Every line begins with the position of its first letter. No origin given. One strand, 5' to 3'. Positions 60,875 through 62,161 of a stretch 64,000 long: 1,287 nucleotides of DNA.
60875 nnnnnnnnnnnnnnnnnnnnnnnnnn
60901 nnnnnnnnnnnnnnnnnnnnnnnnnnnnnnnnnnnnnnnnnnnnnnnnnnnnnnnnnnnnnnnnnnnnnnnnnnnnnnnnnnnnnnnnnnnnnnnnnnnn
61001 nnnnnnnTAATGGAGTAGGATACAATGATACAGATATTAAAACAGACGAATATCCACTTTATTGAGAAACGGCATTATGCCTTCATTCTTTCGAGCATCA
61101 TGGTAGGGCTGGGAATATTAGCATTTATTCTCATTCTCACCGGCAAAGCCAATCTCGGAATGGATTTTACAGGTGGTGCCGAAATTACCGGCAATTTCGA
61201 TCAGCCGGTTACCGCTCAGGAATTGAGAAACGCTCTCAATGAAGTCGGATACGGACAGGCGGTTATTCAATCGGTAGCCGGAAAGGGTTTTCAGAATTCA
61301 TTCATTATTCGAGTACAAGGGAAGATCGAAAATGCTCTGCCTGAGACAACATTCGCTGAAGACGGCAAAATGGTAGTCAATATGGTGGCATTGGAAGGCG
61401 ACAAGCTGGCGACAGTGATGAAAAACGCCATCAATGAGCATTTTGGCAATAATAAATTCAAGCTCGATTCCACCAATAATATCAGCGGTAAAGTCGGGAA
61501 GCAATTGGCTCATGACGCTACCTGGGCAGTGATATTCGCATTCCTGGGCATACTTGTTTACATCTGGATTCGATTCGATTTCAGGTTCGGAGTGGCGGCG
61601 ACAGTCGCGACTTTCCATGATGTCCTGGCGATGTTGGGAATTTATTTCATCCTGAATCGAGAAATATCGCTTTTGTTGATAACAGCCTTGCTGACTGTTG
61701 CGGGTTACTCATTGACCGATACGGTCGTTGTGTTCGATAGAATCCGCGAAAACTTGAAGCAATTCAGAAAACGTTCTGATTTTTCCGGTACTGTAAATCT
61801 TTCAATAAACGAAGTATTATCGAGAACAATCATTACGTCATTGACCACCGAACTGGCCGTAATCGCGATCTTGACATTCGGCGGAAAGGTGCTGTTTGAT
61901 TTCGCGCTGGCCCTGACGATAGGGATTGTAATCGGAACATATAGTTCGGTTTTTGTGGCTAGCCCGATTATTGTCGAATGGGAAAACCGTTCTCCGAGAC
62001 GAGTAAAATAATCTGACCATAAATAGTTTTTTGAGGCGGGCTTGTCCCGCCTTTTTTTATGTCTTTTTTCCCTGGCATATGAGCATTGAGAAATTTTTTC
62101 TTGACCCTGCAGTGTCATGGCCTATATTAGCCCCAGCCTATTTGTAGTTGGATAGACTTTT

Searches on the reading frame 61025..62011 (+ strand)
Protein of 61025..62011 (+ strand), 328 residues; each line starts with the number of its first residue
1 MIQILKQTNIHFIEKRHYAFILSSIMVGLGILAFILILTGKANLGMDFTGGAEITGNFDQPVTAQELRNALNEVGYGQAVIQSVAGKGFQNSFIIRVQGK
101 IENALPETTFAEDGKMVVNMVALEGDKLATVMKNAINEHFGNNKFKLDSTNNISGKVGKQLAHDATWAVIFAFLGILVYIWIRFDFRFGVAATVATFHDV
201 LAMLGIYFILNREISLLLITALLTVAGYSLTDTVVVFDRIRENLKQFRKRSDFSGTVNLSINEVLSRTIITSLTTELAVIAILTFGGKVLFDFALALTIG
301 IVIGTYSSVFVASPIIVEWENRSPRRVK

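Call 25: search_protein_families(library=pfam, proteins=[window:61025-62011:+], max_evalue=0.01)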
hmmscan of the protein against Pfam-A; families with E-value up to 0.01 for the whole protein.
window:61025-62011:+ (328 aa): 2 families
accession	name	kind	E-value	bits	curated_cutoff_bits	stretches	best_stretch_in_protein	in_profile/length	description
PF02355.23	SecD_SecF_C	-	3.1e-60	203.3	20.5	1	136-321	5-188/189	Protein export membrane protein SecD/SecF, C-terminal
PF07549.19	Sec_GG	-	0.0011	18.8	20.3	1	36-62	2-28/28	SecD/SecF GG Motif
